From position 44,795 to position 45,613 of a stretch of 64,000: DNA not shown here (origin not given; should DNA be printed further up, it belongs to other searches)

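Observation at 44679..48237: Ribosomal protein S20 gene is translationally coupled to an orphan PilN/PilO-like pair and three surface or membrane proteins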

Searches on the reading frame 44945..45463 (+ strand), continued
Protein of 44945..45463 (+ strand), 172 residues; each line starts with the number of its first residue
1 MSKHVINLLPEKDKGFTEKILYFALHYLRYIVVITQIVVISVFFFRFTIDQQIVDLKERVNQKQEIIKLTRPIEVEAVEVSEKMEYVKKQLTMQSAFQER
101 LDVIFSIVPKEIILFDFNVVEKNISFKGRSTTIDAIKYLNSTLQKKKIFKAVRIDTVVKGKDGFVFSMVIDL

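Call 59: predict_structure(alignment_id=A2)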
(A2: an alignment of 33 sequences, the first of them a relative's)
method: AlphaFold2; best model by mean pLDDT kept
length: 172 residues; sequences in the alignment: 33
mean_pLDDT: 87.7   pTM: 0.50
mean pLDDT of the five models: 87.7, 86.8, 86.5, 86.4, 84.6
residues with pLDDT >= 90: 116; 70-90: 41; 50-70: 7; < 50: 8
segments of 3 or more residues with pLDDT < 50: 1-3, 8-10
pLDDT, mean of each block of 10 residues (from residue 1): 47 69 88 94 96 93 87 89 95 92 90 92 92 92 91 92 92 89
secondary structure, 60 per line:
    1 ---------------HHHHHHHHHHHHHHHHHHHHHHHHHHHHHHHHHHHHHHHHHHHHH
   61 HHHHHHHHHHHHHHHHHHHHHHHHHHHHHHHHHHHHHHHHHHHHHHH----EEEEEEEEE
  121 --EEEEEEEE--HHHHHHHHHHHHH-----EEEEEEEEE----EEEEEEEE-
elements in order: H16-107 E112-120 E123-130 H133-145 E151-159 E164-171

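Call 63: fold_search(model_id=the predicted structure, library=pdb)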
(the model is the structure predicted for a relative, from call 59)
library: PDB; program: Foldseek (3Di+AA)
matches with E <= 10: 1366; with E <= 0.001: 1
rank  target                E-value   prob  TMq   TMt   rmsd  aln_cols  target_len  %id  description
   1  5n7l                  5.8e-04  1.00  0.39  0.80   1.3        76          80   13  Crystal structure of the periplasmic domain of XcpY, tI crystal form. (released 2018-03-14)
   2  5hl8_A                1.4e-03  1.00  0.39  0.79   1.3        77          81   16  1.93 Angstrom resolution crystal structure of a pullulanase-specific type II secretion system integral cytoplasmic mem (released 2016-01-27)
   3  6ghu_A                1.5e-03  1.00  0.38  0.76   2.5        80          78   14  Crystal structure of the periplasmic domain of XcpY, oP crystal form. (released 2018-11-21)
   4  2w7v_A                4.3e-03  1.00  0.38  0.75   2.4        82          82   17  periplasmic domain of EpsL from Vibrio parahaemolyticus (released 2010-03-31)
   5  8a9w                  2.5e-02  1.00  0.34  0.72   3.2        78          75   13  Crystal structure of PulL C-ter domain (released 2023-01-11)
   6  8a9x_C                3.0e-02  1.00  0.32  0.64   3.8        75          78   13  Crystal structure of PulM C-ter domain (released 2023-01-25)
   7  6mrs                  3.2e-02  1.00  0.33  0.63   3.2        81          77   14  De novo designed protein Peak6 (released 2019-06-12)
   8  8ab1_B                3.2e-02  1.00  0.32  0.63   3.9        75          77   12  Crystal structure of the PulL-PulM C-terminal domain heterocomplex (released 2023-01-11)
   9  8a9x_G                4.6e-02  1.00  0.31  0.62   3.3        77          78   12  Crystal structure of PulM C-ter domain (released 2023-01-25)
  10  8a9x_D                4.6e-02  1.00  0.31  0.62   3.2        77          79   12  Crystal structure of PulM C-ter domain (released 2023-01-25)
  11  9dd4_A                4.9e-02  0.99  0.27  0.36   2.7        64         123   16  Crystal Structure of Designed facilitated dissociation target LHD101An1: LHD101A with an N-terminal extension (released 2025-08-20)
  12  8uce_A                4.9e-02  0.98  0.25  0.12   8.6        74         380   12  Thermophilic RNA Ligase from Palaeococcus pacificus + AMP (released 2024-02-21)
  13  8ab1_C                5.3e-02  0.99  0.31  0.63   3.4        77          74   12  Crystal structure of the PulL-PulM C-terminal domain heterocomplex (released 2023-01-11)
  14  9dcz_D                5.9e-02  0.97  0.31  0.40   6.8        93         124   14  Designed allosteric facilitated dissociation switch AS1 in complex state TH with methylated lysines, crystal #1 (released 2025-08-20)
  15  1uv7_B                6.3e-02  0.99  0.32  0.67   3.1        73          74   11  periplasmic domain of EpsM from Vibrio cholerae (released 2004-04-23)
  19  4bhq_B                7.6e-02  0.99  0.33  0.50   5.8       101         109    8  Structure of the periplasmic domain of the PilN type IV pilus biogenesis protein from Thermus thermophilus (released 2013-11-20)
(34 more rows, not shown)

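Call 73: search_protein_representatives(alignment_id=A2)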
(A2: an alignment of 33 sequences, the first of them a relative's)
Query: 33 sequences, 174 profile positions. Proteins with E-value up to 0.001 (for the whole library): 1692; up to 1e-10: 651; up to 1e-30: 72. The best 150 are listed.
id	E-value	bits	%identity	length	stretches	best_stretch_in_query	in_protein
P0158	3.1e-62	225.7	-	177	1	2-174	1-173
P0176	5.6e-61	221.6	-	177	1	2-173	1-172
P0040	2.1e-60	219.8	-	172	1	1-171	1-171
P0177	9.0e-60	217.7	-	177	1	2-173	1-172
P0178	6.2e-57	208.5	-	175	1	2-173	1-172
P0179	1.0e-56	207.7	-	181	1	2-173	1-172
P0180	6.1e-56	205.2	-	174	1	1-170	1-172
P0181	2.1e-55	203.5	-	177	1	3-171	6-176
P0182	5.9e-55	202.0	-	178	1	3-173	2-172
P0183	9.1e-55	201.4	-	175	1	2-173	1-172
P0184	2.3e-54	200.1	-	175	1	2-173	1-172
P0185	3.4e-54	199.6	-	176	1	1-173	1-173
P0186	1.3e-53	197.6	-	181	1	2-171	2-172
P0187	3.1e-52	193.2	-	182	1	2-173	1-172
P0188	4.2e-52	192.7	-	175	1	3-170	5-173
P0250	2.1e-28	115.6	-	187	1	4-167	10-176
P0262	3.4e-26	108.4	-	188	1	3-163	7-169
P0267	9.4e-25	103.7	-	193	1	2-171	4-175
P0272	6.5e-24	100.9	-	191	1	2-171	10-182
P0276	1.3e-23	100.0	-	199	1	6-169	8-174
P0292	3.7e-22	95.2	-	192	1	3-171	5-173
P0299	7.9e-22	94.2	-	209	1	5-163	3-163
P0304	1.6e-21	93.2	-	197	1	4-163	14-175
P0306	2.2e-21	92.7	-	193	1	5-169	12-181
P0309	2.5e-21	92.6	-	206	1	5-161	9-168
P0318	4.1e-21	91.9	-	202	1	4-171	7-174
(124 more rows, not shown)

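Call 74: find_encoding_contigs(protein=P0309, flank=10000, max_places=1)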
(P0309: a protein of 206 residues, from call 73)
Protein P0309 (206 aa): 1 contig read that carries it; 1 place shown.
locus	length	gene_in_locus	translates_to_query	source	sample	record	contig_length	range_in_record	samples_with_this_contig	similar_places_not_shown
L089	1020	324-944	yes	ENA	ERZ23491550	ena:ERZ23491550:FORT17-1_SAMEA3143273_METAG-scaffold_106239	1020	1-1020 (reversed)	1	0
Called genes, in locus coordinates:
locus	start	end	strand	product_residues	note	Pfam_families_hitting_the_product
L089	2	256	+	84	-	?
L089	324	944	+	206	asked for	PF05137:PilN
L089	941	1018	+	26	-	?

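Call 78: list_cluster_members(proteins=[P0250, P0267, P0276, P0299, P0304, P0318, P0262, P0272, P0306, P0292])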
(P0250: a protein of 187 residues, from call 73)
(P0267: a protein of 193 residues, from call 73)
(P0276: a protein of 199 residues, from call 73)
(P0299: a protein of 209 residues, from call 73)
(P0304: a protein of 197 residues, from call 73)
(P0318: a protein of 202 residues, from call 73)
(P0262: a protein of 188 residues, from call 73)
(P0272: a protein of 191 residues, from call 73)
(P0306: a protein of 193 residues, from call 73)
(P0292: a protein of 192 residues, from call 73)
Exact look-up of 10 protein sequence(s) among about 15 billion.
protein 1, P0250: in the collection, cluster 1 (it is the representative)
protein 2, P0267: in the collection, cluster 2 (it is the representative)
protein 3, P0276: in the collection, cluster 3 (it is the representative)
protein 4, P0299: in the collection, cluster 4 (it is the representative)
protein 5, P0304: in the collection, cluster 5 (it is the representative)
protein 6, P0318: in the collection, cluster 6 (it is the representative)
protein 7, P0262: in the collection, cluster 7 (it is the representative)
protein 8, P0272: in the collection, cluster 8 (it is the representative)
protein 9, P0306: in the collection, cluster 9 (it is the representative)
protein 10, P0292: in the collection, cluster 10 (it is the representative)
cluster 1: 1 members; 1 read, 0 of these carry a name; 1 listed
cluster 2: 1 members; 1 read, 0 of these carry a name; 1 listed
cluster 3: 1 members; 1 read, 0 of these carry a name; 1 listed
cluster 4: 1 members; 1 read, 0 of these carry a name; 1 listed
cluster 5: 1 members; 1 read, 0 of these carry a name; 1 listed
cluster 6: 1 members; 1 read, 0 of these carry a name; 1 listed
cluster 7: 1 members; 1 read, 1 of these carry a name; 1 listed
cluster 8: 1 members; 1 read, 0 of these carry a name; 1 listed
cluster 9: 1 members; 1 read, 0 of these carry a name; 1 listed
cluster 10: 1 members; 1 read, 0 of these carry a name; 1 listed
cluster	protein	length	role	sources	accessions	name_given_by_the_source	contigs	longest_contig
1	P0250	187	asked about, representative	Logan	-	-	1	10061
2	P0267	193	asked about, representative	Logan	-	-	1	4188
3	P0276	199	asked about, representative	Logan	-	-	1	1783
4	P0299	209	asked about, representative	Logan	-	-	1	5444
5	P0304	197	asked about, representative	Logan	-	-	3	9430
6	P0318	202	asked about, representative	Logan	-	-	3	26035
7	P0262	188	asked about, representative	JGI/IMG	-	Tfp pilus assembly protein PilN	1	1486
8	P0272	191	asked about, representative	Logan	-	-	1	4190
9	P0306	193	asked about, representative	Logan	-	-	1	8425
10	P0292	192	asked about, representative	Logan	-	-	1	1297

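Call 79: find_encoding_contigs(protein=P0318, flank=10000, max_places=1)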
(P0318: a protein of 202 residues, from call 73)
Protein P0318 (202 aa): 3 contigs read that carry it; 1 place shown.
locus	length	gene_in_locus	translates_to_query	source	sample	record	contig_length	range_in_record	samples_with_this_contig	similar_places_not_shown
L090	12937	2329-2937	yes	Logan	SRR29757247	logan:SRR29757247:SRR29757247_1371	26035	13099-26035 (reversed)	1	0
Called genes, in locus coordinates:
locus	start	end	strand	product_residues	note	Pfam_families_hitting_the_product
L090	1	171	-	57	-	?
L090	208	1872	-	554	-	PF01554:MatE (faint), PF03023:MurJ, PF13440:Polysacc_synt_3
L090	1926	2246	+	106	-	PF01649:Ribosomal_S20p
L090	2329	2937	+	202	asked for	PF05137:PilN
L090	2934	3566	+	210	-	PF04350:PilO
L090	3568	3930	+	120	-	-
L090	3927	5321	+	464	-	PF16656:Pur_ac_phosph_N (weak), PF19077:Big_13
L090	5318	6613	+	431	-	PF01266:DAO, PF01593:Amino_oxidase, PF07992:Pyr_redox_2 (faint), PF13450:NAD_binding_8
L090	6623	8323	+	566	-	PF13231:PMT_2 (weak), PF02366:PMT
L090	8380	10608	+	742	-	PF10060:DUF2298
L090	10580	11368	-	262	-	PF01261:AP_endonuc_2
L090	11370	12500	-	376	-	PF03816:LytR_cpsA_psr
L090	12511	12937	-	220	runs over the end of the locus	PF00121:TIM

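Call 80: find_encoding_contigs(protein=P0250, flank=10000, max_places=1)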
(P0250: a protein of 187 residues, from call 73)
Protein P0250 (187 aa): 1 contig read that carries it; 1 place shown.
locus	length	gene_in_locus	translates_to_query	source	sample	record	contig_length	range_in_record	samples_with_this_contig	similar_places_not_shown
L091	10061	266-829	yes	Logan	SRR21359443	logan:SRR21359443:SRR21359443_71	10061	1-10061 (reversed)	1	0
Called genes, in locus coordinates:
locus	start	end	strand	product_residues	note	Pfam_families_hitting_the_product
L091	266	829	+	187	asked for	-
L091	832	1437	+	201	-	PF04350:PilO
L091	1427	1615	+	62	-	-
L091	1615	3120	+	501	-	PF00041:fn3, PF19077:Big_13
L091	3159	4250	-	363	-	PF03816:LytR_cpsA_psr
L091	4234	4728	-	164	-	PF00121:TIM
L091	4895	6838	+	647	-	PF00580:UvrD-helicase, PF13245:AAA_19, PF01443:Viral_helicase1 (faint), PF13361:UvrD_C, PF13538:UvrD_C_2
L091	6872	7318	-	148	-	-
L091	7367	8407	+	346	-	PF02388:FemAB, PF13480:Acetyltransf_6 (weak), PF02388:FemAB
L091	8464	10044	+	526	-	PF13174:TPR_6 (faint), PF13176:TPR_7 (faint), PF13424:TPR_12, PF13414:TPR_11 (weak), PF14559:TPR_19 (weak), PF00515:TPR_1, PF07719:TPR_2, PF13181:TPR_8, +5 more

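Call 89: search_protein_families(library=pfam, proteins=[L090:3568-3930:+, L090:2329-2937:+, L090:2934-3566:+, L090:3927-5321:+, L005:12664-13332:+, L005:13336-13971:+, L091:1615-3120:+], max_evalue=1)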
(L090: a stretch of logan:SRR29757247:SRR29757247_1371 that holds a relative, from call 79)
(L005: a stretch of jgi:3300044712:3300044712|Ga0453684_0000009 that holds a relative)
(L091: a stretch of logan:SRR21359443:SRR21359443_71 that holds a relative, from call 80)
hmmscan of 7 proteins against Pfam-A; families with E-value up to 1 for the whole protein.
L090:3568-3930:+ (120 aa): 0 families

L090:2329-2937:+ (202 aa): 1 family
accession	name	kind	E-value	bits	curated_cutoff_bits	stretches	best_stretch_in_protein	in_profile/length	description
PF05137.18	PilN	-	1.1e-08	35.4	22.8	1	103-164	2-63/78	Fimbrial assembly protein (PilN)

L090:2934-3566:+ (210 aa): 3 families
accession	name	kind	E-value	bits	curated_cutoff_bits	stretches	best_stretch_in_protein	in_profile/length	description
PF04350.18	PilO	-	2.9e-08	34.4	22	1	67-188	10-126/145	Pilus assembly protein, PilO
PF04977.20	DivIC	-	0.042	14.1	28.9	1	40-89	1-50/80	Septum formation initiator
PF09097.16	Phage-tail_1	-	0.17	12.1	27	1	52-123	102-173/196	Baseplate structural protein, domain 1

L090:3927-5321:+ (464 aa): 9 families
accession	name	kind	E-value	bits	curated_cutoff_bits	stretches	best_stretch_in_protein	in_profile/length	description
PF19077.6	Big_13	-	2.5e-09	38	27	1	287-360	25-100/102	Bacterial Ig-like domain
PF16656.11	Pur_ac_phosph_N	-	3.1e-06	28.1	30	1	46-135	1-92/93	Purple acid Phosphatase, N-terminal domain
PF13620.12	CarboxypepD_reg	-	7.7e-06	26.6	32.3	2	150-191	2-45/82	Carboxypeptidase regulatory-like domain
PF17936.7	Big_6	-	5.8e-05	23.7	27.6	1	279-340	2-63/83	Bacterial Ig domain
PF00041.27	fn3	-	0.00031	21.3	25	1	45-120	2-68/84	Fibronectin type III domain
PF16392.11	DUF5001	-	0.012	16.1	23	1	46-82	13-52/86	Ig-like domain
PF17210.9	SdrD_B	-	0.02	15.5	29.7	1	302-370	26-90/112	SdrD B-like domain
PF00746.26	Gram_pos_anchor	-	0.21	12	20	1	425-460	3-38/43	LPXTG cell wall anchor motif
PF20712.2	CyanoTRADDas_TM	-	0.85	10.2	24.3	0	437-462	38-63/68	Cyanobacterial TRADD-N associated 2-Transmembrane domain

L005:12664-13332:+ (222 aa): 3 families
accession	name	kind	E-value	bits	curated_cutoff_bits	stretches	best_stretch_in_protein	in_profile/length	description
PF10694.14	DUF2500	-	0.1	13.5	33.5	0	17-56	2-43/102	Protein of unknown function (DUF2500)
PF11044.13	TMEMspv1-c74-12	-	0.21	12.2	25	0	16-42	14-40/49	Plectrovirus spv1-c74 ORF 12 transmembrane protein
PF25184.1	YxzE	-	0.41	12.1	40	0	85-112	3-30/65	YxzE-like putative bacteriocin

L005:13336-13971:+ (211 aa): 1 family
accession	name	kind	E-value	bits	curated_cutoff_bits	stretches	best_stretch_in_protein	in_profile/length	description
PF00746.26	Gram_pos_anchor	-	0.094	13.1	20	1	181-208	5-30/43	LPXTG cell wall anchor motif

L091:1615-3120:+ (501 aa): 7 families
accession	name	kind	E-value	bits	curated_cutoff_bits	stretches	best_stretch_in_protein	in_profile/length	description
PF19077.6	Big_13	-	1.5e-09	38.7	27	1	315-381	22-90/102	Bacterial Ig-like domain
PF00041.27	fn3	-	5.3e-08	33.4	25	1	43-117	2-68/84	Fibronectin type III domain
PF16656.11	Pur_ac_phosph_N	-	0.00014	22.8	30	1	45-124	4-84/93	Purple acid Phosphatase, N-terminal domain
PF17936.7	Big_6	-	0.00035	21.2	27.6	1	320-380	13-72/83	Bacterial Ig domain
PF13620.12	CarboxypepD_reg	-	0.0004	21.1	32.3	1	151-192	2-45/82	Carboxypeptidase regulatory-like domain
PF02369.22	Big_1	-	0.11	13.1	34.9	1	159-213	29-87/93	Bacterial Ig-like domain (group 1)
PF24943.1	Fn3_Dep-1_2nd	-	0.12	12.6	27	1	83-125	46-87/97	Dep-1 second Fn3-like domain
